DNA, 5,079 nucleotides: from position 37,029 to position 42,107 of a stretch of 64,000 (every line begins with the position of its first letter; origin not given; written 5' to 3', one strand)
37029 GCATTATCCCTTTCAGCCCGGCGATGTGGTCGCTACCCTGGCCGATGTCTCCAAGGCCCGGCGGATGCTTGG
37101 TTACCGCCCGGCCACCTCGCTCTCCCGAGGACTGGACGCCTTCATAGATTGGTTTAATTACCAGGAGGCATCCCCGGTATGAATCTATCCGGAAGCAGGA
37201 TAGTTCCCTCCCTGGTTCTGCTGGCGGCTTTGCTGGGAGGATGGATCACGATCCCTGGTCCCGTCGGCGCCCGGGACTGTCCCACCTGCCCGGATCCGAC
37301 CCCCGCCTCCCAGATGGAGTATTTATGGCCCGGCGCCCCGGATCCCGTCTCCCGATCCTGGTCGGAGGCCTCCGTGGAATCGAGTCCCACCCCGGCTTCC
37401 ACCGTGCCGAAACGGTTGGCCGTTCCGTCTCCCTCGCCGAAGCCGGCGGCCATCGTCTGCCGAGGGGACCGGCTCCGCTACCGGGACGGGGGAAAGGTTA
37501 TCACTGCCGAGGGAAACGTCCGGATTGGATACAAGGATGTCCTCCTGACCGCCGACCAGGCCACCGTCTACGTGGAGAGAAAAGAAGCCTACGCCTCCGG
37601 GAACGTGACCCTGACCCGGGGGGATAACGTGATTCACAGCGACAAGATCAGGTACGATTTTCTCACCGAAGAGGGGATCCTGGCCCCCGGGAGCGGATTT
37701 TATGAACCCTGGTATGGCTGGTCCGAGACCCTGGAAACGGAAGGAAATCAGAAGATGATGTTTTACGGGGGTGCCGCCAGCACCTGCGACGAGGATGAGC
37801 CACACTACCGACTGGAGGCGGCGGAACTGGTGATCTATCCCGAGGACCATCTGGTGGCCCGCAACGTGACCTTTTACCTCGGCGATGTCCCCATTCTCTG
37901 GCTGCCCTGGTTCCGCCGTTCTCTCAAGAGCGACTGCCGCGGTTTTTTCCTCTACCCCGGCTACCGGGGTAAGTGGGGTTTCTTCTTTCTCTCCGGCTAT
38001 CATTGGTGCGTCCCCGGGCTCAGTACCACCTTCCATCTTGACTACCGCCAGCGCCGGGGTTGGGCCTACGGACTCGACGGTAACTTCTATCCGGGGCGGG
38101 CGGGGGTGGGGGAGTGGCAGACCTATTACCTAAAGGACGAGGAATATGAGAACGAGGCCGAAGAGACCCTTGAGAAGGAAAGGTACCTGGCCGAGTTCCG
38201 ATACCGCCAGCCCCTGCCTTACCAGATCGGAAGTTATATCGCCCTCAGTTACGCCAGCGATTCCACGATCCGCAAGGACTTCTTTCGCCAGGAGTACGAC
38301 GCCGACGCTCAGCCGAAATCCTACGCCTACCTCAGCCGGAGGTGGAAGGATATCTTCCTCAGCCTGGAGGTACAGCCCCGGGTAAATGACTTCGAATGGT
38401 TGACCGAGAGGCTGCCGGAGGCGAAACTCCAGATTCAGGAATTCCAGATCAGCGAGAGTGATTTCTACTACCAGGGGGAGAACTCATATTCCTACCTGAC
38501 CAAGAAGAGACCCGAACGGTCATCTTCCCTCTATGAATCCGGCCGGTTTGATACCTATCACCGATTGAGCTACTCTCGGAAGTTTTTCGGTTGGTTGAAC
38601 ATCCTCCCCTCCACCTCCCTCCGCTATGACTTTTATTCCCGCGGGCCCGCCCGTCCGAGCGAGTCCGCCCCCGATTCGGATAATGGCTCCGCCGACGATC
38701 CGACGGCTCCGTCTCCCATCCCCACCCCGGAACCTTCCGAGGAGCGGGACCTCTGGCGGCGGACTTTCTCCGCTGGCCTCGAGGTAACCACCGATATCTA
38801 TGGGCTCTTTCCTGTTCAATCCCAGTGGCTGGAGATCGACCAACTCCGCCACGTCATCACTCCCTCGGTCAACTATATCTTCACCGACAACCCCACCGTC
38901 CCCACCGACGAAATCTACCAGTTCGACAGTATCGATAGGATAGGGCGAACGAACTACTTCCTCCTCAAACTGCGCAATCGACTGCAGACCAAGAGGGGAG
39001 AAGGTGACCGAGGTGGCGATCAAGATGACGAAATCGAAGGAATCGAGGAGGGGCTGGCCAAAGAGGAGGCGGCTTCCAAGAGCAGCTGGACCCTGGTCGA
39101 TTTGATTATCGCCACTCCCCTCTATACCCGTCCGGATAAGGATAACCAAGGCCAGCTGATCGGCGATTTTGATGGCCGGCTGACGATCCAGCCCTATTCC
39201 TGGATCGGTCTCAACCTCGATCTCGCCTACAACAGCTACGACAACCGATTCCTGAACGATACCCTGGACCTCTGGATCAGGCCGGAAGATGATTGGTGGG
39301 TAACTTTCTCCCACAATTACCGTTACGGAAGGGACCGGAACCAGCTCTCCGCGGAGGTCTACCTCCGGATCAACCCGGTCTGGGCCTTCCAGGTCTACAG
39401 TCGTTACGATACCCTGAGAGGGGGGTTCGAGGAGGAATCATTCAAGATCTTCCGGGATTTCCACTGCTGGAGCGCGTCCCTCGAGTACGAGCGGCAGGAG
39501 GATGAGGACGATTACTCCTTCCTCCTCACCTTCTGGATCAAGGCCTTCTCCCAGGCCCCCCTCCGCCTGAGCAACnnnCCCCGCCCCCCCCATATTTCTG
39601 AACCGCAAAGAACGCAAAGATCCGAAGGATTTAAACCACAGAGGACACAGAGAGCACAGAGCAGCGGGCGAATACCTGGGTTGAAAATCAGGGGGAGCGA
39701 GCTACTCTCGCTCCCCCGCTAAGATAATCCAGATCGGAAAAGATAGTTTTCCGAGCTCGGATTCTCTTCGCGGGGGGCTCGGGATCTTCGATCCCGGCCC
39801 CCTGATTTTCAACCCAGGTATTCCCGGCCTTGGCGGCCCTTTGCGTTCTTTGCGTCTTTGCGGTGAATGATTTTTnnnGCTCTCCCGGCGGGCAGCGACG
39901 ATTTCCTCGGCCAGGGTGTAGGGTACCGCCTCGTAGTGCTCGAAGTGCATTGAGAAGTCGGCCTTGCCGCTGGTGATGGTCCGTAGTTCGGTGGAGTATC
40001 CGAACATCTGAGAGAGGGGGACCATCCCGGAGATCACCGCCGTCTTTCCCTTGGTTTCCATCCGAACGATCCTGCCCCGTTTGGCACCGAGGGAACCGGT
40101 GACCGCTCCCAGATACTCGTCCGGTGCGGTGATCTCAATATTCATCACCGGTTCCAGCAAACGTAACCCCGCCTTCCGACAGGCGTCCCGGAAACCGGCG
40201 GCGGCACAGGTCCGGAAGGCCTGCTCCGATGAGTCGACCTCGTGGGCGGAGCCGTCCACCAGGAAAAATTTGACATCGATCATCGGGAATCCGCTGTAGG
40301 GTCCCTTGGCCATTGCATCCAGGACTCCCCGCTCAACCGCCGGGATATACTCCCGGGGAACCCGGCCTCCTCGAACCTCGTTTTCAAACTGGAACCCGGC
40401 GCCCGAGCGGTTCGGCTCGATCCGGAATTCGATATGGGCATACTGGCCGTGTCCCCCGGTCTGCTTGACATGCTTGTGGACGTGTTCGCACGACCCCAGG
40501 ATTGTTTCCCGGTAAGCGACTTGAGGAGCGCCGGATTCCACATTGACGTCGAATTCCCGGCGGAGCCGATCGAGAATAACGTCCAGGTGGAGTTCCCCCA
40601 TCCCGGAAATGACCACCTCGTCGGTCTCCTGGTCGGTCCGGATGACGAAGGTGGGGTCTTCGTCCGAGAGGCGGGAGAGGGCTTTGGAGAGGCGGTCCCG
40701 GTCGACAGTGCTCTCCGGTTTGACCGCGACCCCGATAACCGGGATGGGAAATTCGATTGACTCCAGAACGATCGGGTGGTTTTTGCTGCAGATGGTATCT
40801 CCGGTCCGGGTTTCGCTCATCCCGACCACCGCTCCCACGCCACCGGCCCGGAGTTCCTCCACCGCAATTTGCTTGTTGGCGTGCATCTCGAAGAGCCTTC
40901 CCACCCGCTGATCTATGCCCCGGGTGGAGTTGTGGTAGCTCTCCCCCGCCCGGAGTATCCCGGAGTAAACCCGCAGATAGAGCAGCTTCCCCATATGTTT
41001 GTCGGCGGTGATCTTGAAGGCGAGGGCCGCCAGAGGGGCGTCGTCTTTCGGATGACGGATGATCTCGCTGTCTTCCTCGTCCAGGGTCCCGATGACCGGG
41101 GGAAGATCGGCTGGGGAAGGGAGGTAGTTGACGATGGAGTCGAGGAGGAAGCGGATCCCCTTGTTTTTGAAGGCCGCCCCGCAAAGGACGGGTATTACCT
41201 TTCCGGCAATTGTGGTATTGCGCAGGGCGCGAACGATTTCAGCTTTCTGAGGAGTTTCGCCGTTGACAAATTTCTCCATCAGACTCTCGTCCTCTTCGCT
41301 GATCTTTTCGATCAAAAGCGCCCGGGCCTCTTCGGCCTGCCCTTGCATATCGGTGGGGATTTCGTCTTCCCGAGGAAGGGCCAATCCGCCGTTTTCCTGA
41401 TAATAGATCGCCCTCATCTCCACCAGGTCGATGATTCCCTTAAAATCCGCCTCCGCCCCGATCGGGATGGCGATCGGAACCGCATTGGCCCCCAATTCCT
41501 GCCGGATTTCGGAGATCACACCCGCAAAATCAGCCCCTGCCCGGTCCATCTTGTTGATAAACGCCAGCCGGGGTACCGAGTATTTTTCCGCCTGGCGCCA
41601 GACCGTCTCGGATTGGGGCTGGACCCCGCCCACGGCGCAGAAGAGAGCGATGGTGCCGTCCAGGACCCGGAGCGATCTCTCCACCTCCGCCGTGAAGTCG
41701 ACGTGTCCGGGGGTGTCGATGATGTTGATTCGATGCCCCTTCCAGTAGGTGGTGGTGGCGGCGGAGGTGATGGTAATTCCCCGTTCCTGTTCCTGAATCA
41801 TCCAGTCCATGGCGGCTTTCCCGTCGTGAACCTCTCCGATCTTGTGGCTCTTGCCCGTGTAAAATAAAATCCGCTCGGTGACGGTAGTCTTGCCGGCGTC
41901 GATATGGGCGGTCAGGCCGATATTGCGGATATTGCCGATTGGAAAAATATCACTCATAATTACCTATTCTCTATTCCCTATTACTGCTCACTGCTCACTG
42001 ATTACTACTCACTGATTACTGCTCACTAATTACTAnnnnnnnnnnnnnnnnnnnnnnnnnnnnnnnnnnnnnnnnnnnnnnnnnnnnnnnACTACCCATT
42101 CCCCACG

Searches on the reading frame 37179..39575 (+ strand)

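Call 33: search_protein_families(library=pfam, proteins=[window:37179-39575:+], max_evalue=0.00001)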
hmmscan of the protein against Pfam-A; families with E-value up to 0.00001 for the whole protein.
window:37179-39575:+ (799 aa): 1 family
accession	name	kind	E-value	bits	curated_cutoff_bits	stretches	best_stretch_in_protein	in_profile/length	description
PF19838.5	LptD_2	-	1.5e-08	34.2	22.5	1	226-573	2-354/464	LptD protein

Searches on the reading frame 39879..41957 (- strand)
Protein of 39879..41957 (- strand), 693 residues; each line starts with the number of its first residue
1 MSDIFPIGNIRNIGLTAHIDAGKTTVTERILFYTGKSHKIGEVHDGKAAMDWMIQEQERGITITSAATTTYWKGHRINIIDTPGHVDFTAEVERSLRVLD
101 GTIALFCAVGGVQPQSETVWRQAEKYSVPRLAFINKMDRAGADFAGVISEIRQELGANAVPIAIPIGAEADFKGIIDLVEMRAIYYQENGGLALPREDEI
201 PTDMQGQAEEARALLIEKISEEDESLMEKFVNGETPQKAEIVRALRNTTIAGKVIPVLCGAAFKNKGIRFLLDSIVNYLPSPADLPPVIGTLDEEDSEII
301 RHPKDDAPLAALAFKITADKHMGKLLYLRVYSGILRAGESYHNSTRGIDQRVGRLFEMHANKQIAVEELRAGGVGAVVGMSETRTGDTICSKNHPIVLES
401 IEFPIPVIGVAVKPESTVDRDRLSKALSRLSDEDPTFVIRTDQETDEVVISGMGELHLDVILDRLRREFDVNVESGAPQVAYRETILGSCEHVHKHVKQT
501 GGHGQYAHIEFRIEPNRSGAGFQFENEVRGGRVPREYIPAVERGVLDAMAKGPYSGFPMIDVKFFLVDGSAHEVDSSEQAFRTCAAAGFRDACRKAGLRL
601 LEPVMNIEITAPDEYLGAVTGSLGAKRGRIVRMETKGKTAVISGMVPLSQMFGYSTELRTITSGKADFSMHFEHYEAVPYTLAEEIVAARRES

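Call 33: search_protein_families(library=pfam, proteins=[window:39879-41957:-], max_evalue=0.00001)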
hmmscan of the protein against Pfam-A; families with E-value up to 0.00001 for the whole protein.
window:39879-41957:- (693 aa): 7 families
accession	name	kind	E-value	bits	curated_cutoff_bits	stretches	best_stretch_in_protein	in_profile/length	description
PF00009.33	GTP_EFTU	-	6.6e-62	208.9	26.5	1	9-281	2-188/188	Elongation factor Tu GTP binding domain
PF03764.24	EFG_IV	-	3.3e-42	143.5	24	1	478-596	1-120/121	Elongation factor G, domain IV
PF14492.12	EFG_III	-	9.6e-30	102.9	27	1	403-476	1-74/75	Elongation Factor G, domain III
PF00679.30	EFG_C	-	9.3e-28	96.5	27.9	1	599-684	1-87/89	Elongation factor G C-terminus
PF22042.2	EF-G_D2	-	3.4e-14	53.2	27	1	309-391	2-83/84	Elongation factor G domain 2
PF03144.31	GTP_EFTU_D2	-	7.9e-11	42.7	30.3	1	323-390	1-73/73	Elongation factor Tu domain 2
PF16658.11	RF3_C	-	3.2e-08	33.9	40.1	1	411-486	14-89/132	Class II release factor RF3, C-terminal domain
